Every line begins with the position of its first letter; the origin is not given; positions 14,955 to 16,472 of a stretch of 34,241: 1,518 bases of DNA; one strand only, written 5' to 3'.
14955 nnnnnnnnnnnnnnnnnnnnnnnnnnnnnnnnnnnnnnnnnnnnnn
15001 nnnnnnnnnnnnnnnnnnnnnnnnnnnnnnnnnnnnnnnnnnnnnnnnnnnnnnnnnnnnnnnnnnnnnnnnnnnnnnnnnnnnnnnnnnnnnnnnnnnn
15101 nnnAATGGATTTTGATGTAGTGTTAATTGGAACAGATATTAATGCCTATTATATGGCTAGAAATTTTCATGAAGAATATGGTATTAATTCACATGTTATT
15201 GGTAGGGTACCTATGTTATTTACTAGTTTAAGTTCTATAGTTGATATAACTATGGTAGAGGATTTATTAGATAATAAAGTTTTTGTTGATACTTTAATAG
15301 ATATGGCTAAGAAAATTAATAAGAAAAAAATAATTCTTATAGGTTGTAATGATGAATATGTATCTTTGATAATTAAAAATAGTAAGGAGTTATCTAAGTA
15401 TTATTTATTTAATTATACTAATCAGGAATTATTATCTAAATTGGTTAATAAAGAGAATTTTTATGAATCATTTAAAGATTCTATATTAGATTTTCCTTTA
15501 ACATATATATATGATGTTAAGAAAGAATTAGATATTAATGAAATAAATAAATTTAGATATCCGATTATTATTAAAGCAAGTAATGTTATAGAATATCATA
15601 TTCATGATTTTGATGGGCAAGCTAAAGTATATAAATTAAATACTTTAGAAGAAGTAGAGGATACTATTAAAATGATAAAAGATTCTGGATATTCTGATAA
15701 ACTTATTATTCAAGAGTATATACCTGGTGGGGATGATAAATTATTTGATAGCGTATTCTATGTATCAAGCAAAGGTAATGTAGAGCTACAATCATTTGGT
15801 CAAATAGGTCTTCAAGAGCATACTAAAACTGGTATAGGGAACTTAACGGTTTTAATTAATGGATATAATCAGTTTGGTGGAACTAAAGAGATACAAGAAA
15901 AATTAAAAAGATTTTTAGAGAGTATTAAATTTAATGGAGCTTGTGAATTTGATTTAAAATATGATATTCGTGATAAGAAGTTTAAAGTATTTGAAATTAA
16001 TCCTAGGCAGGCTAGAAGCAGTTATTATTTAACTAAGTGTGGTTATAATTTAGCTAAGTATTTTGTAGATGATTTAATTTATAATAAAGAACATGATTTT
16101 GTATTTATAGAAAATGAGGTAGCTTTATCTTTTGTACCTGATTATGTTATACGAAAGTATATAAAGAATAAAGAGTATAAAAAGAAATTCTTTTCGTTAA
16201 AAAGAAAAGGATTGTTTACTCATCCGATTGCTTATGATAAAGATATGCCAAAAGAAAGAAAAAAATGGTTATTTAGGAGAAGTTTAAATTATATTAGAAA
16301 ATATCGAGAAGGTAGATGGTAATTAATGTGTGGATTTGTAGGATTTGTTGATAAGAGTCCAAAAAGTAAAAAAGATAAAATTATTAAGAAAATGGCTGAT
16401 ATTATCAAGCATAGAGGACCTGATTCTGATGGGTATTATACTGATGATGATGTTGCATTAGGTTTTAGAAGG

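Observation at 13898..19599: Racemase / Asl-like ATP-grasp ligase / AsnB / MurE packed as one operon: candidate side-chain tailoring pathway with a PLP racemase where an Asp racemase is usual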

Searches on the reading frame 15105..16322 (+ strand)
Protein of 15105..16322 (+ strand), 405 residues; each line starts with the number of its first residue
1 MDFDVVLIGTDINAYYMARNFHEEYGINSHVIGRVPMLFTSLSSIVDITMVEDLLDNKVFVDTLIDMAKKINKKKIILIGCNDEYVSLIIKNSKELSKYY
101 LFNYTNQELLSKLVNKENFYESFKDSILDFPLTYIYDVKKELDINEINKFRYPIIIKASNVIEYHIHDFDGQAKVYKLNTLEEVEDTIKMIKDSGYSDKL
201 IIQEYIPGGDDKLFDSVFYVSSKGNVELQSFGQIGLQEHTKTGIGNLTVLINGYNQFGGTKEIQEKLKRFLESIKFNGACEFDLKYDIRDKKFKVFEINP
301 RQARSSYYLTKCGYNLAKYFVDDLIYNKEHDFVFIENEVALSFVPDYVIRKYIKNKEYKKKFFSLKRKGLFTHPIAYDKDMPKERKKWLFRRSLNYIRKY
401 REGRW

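Call 6: search_protein_families(library=pfam, proteins=[window:15105-16322:+], max_evalue=0.01)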
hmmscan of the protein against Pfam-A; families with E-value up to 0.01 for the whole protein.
window:15105-16322:+ (405 aa): 2 families
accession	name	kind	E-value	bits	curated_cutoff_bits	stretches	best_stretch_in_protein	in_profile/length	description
PF02786.22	CPSase_L_D2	-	0.00023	21.2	19.8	1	262-318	140-197/211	Carbamoyl-phosphate synthase L chain, ATP binding domain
PF15632.11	ATPgrasp_Ter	-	0.00073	19.8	29.1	1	259-332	45-116/131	ATP-grasp in the biosynthetic pathway with Ter operon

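Call 7: search_protein_families(library=ncbifam, proteins=[window:15105-16322:+], max_evalue=0.01)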
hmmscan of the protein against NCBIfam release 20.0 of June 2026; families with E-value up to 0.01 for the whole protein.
window:15105-16322:+ (405 aa): 3 families
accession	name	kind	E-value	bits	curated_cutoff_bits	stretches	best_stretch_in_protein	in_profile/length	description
NF009402.0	PRK12767.1-1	equivalog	6.9e-10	38.2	218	1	39-349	40-323/329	carbamoyl phosphate synthase-like protein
TIGR01369.1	CPSaseII_lrg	equivalog_domain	0.0001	20.1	1027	1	104-330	658-870/1052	carbamoyl-phosphate synthase (glutamine-hydrolyzing) large subunit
NF003671.0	PRK05294.1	equivalog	0.0038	14.9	599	0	269-318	270-321/1058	carbamoyl-phosphate synthase large subunit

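Call 10: find_homologous_proteins(query=window:15105-16322:+, max_evalue=0.00001)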
Query window:15105-16322:+ (405 aa): 1641 proteins with E <= 0.00001 among 6072 candidates; the best 120 are listed.
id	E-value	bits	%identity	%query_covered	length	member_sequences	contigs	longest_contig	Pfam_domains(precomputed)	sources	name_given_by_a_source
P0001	1.7e-264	895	100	100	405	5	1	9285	-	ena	-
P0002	5.4e-221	752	83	100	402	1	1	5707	-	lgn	-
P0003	1.0e-220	751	83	100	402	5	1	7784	-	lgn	-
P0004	2.8e-217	740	81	100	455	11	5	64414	-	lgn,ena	-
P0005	2.1e-188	645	71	100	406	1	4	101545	-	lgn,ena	-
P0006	2.5e-186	638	71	100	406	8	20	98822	-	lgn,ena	-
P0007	5.1e-186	637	71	100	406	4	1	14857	-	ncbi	-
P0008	7.1e-186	636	72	100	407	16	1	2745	PF15632.12,PF02786.23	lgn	-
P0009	1.5e-185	635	71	100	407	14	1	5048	-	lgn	-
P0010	1.5e-185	635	71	100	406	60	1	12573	-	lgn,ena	-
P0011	9.1e-181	619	70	100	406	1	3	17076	-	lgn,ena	-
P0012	1.8e-180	618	70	100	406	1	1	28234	-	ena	-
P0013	8.6e-180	616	69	100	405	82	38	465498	-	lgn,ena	-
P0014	2.8e-179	615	69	100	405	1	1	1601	-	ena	-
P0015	7.5e-179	613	69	100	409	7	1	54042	-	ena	-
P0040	1.2e-143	497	58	100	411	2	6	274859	-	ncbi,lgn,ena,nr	ncbi:MAG: carboxylate--amine ligase [Clostridia bacterium]|nr:carboxylate--amine ligase [Clostridia 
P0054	1.1e-138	481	54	100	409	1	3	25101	-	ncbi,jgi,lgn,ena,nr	ncbi:MAG TPA: carboxylate--amine ligase [Bacilli bacterium]|nr:carboxylate--amine ligase [Bacilli ba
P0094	5.5e-132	459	52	100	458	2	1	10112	-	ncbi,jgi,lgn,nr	ncbi:MAG: hypothetical protein LBB42_05350 [Coriobacteriales bacterium]|jgi:D-aspartate ligase|nr:hy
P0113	2.5e-130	453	52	99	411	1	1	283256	-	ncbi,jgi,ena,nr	ncbi:carboxylate--amine ligase [Candidatus Saccharibacteria bacterium]|nr:carboxylate--amine ligase 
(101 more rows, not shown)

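Call 11: search_solved_structures(query=window:15105-16322:+, max_evalue=1)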
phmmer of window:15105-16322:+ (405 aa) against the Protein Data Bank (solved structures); distinct sequences matched with E-value up to 1: 1.
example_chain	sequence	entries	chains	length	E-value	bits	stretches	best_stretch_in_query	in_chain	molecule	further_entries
2dpl_A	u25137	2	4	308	0.093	15.1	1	16-77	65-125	GMP synthase [glutamine-hydrolyzing] subunit B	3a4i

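Call 13: find_encoding_contigs(protein=window:15105-16322:+, flank=10000, max_places=4)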
Protein window:15105-16322:+ (405 aa): 7 contigs read that carry it; 4 places shown.
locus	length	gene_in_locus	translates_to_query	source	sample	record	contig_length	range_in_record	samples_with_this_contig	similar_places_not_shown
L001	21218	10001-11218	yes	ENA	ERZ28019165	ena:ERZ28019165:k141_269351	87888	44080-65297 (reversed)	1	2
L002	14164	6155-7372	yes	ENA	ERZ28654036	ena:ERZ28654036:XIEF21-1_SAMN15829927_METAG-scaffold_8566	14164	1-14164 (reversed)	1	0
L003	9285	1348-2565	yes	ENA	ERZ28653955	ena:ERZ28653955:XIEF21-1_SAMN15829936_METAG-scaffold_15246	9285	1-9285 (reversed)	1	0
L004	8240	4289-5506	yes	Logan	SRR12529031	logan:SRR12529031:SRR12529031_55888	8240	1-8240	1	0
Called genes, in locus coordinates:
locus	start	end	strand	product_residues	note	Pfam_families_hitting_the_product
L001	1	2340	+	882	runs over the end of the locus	PF04464:Glyphos_transf, PF14296:O-ag_pol_Wzy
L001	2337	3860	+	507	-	-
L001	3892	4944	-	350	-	-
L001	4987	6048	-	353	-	-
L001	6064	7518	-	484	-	PF03062:MBOAT, PF13813:MBOAT_2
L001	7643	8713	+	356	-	PF11258:DUF3048, PF17479:DUF3048_C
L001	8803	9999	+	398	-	PF01168:Ala_racemase_N, PF00842:Ala_racemase_C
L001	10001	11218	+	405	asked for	-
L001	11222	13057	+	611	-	PF12481:DUF3700 (weak), PF13522:GATase_6, PF13537:GATase_7, PF00733:Asn_synthase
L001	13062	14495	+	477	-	PF01225:Mur_ligase, PF08245:Mur_ligase_M, PF02875:Mur_ligase_C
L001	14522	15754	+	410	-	-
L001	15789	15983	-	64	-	PF04070:DUF378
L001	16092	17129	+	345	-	PF27667:YdcC (weak)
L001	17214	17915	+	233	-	-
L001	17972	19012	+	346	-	PF13354:Beta-lactamase2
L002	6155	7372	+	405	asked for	-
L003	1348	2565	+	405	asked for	-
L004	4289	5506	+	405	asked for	-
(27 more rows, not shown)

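Call 17: find_encoding_contigs(protein=P0013, flank=8000, max_places=2)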
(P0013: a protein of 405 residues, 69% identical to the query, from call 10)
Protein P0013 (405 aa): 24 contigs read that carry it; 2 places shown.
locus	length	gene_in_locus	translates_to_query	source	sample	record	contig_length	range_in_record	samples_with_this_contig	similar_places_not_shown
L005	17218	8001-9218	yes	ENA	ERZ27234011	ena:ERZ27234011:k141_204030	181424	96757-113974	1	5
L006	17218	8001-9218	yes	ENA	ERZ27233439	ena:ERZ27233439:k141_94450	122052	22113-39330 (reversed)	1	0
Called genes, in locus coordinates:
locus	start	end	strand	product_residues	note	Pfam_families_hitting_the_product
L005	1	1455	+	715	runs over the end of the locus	PF00005:ABC_tran, PF02463:SMC_N, PF02687:FtsX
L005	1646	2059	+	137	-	PF00164:Ribosom_S12_S23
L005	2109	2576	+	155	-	PF00177:Ribosomal_S7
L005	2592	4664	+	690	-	PF00009:GTP_EFTU, PF03144:GTP_EFTU_D2, PF22042:EF-G_D2, PF14492:EFG_III, PF16658:RF3_C (weak), PF03764:EFG_IV, PF00679:EFG_C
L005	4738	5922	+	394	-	PF00009:GTP_EFTU, PF03144:GTP_EFTU_D2, PF03143:GTP_EFTU_D3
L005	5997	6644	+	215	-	-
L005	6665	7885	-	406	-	PF16403:Bact_surface_Ig-like, PF00657:Lipase_GDSL, PF13472:Lipase_GDSL_2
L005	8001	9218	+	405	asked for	-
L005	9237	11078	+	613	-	PF13522:GATase_6, PF12481:DUF3700 (weak), PF13537:GATase_7, PF00733:Asn_synthase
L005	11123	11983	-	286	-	PF00491:Arginase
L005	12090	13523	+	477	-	PF01225:Mur_ligase, PF08245:Mur_ligase_M, PF02875:Mur_ligase_C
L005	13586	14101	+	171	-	PF00293:NUDIX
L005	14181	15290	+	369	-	PF00768:Peptidase_S11, PF13354:Beta-lactamase2, PF07943:PBP5_C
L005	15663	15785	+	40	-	-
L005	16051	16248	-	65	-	PF04070:DUF378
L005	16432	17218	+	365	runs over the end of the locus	-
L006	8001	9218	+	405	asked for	-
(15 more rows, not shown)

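Call 18: find_encoding_contigs(protein=P0040, flank=8000, max_places=2)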
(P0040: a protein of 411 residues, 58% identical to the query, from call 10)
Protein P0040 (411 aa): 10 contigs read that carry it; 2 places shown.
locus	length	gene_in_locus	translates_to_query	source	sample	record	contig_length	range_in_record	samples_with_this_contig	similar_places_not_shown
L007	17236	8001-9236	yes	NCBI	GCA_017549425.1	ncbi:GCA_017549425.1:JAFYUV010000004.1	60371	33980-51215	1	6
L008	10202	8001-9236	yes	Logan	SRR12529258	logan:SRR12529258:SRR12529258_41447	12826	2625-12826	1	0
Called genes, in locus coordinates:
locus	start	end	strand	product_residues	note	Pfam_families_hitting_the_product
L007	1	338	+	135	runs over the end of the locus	-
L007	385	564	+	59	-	PF00106:adh_short (weak)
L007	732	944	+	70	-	-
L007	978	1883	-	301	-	-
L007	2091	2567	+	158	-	PF01451:LMWPc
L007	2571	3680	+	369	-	PF00953:Glycos_transf_4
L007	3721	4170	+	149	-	PF09424:YqeY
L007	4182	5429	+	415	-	PF05193:Peptidase_M16_C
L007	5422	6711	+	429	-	PF00675:Peptidase_M16, PF05193:Peptidase_M16_C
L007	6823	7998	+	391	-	PF01168:Ala_racemase_N, PF00842:Ala_racemase_C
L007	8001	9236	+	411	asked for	-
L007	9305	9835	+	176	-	-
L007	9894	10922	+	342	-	PF08486:SpoIID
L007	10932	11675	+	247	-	PF01551:Peptidase_M23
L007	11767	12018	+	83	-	PF12116:SpoIIID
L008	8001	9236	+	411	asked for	-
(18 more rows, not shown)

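Call 19: find_encoding_contigs(protein=P0113, flank=8000, max_places=2)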
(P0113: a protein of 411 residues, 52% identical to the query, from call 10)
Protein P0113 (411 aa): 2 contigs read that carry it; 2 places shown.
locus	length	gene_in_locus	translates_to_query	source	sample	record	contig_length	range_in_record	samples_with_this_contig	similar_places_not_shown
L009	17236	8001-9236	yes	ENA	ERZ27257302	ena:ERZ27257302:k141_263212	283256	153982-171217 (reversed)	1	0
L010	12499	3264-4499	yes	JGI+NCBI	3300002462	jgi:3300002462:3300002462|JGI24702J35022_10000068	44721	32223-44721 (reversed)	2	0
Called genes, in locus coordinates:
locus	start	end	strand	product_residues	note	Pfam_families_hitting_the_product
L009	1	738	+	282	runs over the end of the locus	PF19420:DDAH_eukar (faint)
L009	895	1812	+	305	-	-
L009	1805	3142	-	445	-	PF08245:Mur_ligase_M, PF02875:Mur_ligase_C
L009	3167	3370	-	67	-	-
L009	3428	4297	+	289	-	PF01255:Prenyltransf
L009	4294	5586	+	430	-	PF00814:TsaD, PF22521:HypF_C_2 (weak)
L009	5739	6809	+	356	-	PF02388:FemAB, PF13480:Acetyltransf_6, PF02388:FemAB (weak)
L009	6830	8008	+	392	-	PF01168:Ala_racemase_N, PF00842:Ala_racemase_C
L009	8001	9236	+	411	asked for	-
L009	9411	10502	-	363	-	PF00498:FHA (weak), PF13672:PP2C_2 (weak), PF07228:SpoIIE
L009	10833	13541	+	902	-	PF00133:tRNA-synt_1, PF09334:tRNA-synt_1g, PF08264:Anticodon_1, PF10458:Val_tRNA-synt_C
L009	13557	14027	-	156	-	-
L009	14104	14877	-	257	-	PF13462:Thioredoxin_4, PF01323:DSBA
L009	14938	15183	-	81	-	-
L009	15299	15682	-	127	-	PF11969:DcpS_C, PF01230:HIT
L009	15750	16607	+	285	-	PF00781:DAGK_cat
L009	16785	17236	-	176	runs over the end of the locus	-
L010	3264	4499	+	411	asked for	-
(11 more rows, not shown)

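Call 21: find_encoding_contigs(protein=P0094, flank=8000, max_places=2)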
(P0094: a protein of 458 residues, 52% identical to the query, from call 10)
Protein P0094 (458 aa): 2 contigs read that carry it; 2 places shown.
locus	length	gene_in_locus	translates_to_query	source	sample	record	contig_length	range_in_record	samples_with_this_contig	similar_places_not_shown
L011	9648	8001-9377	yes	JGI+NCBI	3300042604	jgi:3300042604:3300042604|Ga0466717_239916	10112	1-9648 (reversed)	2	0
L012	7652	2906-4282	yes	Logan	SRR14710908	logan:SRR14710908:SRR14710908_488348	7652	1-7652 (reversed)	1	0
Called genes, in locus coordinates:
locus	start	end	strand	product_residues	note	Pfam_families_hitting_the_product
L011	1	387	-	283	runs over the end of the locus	?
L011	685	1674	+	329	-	PF03099:BPL_LplA_LipB, PF02237:BPL_C (weak)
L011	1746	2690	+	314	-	PF19789:DUF6273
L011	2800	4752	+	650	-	PF13522:GATase_6, PF12481:DUF3700 (weak), PF13537:GATase_7, PF00733:Asn_synthase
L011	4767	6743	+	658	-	PF03023:MurJ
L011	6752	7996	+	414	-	PF01168:Ala_racemase_N, PF00842:Ala_racemase_C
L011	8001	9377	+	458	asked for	-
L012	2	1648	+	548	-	?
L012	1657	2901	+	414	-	PF01168:Ala_racemase_N, PF00842:Ala_racemase_C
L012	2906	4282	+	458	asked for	-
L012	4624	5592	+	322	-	PF01841:Transglut_core, PF04473:DUF553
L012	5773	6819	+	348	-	PF00482:T2SSF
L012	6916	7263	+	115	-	-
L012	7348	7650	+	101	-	?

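Call 22: find_encoding_contigs(protein=P0054, flank=8000, max_places=2)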
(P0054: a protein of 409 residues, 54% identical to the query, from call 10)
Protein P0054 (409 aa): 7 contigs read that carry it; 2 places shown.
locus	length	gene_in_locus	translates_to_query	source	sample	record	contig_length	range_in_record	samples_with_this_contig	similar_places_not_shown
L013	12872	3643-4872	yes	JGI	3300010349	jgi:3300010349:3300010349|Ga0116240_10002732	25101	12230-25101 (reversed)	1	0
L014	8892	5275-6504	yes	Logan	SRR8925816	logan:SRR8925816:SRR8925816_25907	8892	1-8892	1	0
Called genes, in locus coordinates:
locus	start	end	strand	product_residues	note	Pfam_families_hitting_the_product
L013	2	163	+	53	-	?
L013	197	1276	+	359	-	-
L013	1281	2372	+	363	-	PF11187:Mbeg1-like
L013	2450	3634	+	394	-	PF01168:Ala_racemase_N, PF00842:Ala_racemase_C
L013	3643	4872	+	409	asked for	-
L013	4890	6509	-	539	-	PF01554:MatE (faint), PF01943:Polysacc_synt, PF03023:MurJ (weak)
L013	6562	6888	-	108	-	-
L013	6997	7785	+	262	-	PF04018:VCA0040-like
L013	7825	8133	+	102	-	-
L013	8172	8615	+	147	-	-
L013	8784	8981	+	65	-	-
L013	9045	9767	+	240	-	PF00072:Response_reg, PF04397:LytTR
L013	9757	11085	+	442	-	PF02518:HATPase_c, PF14501:HATPase_c_5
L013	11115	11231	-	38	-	-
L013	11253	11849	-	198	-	PF04647:AgrB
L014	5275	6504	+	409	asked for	-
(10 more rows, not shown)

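Call 27: search_protein_representatives(protein=window:15105-16322:+)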
Query: 405 residues. Proteins with E-value up to 0.001 (for the whole library): 2312; up to 1e-10: 857; up to 1e-30: 250. The best 150 are listed.
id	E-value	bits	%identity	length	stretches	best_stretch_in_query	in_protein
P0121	4.0e-128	444.4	54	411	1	3-403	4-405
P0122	2.9e-114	398.8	70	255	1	152-405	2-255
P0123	2.3e-111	389.2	49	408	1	3-401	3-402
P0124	4.2e-100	352.1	45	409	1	2-405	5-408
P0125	8.5e-98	344.6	44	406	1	1-405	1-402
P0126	5.8e-96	338.5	46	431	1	2-405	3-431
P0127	5.9e-95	335.2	44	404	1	1-402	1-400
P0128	6.2e-91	322.0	43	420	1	2-405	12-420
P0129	6.9e-78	279.0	37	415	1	4-405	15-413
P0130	8.8e-78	278.7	37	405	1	2-402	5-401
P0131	1.6e-76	274.5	39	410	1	3-401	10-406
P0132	7.0e-75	269.1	40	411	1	2-380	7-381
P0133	7.5e-75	269.0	39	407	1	2-400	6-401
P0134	2.9e-73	263.8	37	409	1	2-405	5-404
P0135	4.6e-73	263.1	40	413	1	2-401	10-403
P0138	1.9e-70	254.5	38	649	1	2-402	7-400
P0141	6.3e-69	249.5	36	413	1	2-405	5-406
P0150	6.3e-64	233.1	36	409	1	2-401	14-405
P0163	8.8e-61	222.7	33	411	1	6-401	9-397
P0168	3.3e-59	217.5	31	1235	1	5-404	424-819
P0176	8.6e-58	212.9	33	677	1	3-393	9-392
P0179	4.3e-57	210.5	33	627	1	3-402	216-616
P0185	1.0e-55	206.0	32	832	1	3-401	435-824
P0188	8.5e-55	203.0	31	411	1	4-402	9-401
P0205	7.3e-52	193.3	30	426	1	3-401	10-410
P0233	5.4e-48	180.6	28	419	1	6-401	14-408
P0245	1.3e-45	172.8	28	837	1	6-401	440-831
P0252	1.9e-44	168.9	27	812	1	2-402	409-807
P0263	9.5e-43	163.3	28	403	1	2-402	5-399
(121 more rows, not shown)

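Call 28: search_protein_families(library=pfam, proteins=[P0168, P0185, P0245, P0252, P0138, P0176, P0179], max_evalue=0.001)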
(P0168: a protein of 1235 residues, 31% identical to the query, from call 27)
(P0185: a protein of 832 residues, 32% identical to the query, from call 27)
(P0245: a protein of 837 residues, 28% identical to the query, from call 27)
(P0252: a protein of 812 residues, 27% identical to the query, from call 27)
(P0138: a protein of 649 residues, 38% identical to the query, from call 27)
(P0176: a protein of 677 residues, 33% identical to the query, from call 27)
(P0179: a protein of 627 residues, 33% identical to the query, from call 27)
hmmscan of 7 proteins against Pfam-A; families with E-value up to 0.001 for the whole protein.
P0168 (1235 aa): 4 families
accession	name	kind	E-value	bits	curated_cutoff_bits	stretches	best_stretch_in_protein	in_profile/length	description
PF01041.23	DegT_DnrJ_EryC1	-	3.3e-17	63.2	19.8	1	43-181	56-192/360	DegT/DnrJ/EryC1/StrS aminotransferase family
PF02388.22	FemAB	-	2.5e-12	46.8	24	1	1131-1222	315-405/406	FemAB family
PF13480.13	Acetyltransf_6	-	4e-05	24.2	22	1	1049-1180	7-140/143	Acetyltransferase (GNAT) domain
PF15632.11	ATPgrasp_Ter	-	0.00014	22.1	29.1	1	673-740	43-108/131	ATP-grasp in the biosynthetic pathway with Ter operon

P0185 (832 aa): 1 family
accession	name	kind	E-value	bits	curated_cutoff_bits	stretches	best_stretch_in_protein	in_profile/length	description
PF01041.23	DegT_DnrJ_EryC1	-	1.2e-15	58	19.8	1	49-183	61-192/360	DegT/DnrJ/EryC1/StrS aminotransferase family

P0245 (837 aa): 1 family
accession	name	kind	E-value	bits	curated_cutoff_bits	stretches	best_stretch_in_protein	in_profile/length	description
PF01041.23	DegT_DnrJ_EryC1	-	8.9e-09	35.5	19.8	1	39-181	52-192/360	DegT/DnrJ/EryC1/StrS aminotransferase family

P0252 (812 aa): 3 families
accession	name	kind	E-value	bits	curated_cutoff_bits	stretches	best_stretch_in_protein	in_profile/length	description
PF01041.23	DegT_DnrJ_EryC1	-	3.9e-21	76.1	19.8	1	49-174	65-190/360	DegT/DnrJ/EryC1/StrS aminotransferase family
PF07478.18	Dala_Dala_lig_C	-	0.00015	21.8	24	0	667-713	138-183/204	D-ala D-ala ligase C-terminus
PF02786.22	CPSase_L_D2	-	0.00019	21.4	19.8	0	668-713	142-187/211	Carbamoyl-phosphate synthase L chain, ATP binding domain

P0138 (649 aa): 3 families
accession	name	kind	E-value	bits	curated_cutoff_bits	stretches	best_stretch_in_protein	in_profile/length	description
PF01177.27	Asp_Glu_race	-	9.8e-42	143.6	31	1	421-635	1-208/211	Asp/Glu/Hydantoin racemase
PF15632.11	ATPgrasp_Ter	-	0.00034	20.8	29.1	1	256-324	44-110/131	ATP-grasp in the biosynthetic pathway with Ter operon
PF02786.22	CPSase_L_D2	-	0.00087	19.3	19.8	0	255-304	135-184/211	Carbamoyl-phosphate synthase L chain, ATP binding domain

P0176 (677 aa): 2 families
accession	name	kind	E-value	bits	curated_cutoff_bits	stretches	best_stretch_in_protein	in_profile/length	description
PF01177.27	Asp_Glu_race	-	3.2e-40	138.6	31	1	437-655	3-210/211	Asp/Glu/Hydantoin racemase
PF02786.22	CPSase_L_D2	-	0.00047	20.2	19.8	1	258-305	138-185/211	Carbamoyl-phosphate synthase L chain, ATP binding domain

P0179 (627 aa): 1 family
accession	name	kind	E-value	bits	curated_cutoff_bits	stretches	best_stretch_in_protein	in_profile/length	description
PF00072.30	Response_reg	-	1.1e-17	64.7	30.2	1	24-132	1-110/111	Response regulator receiver domain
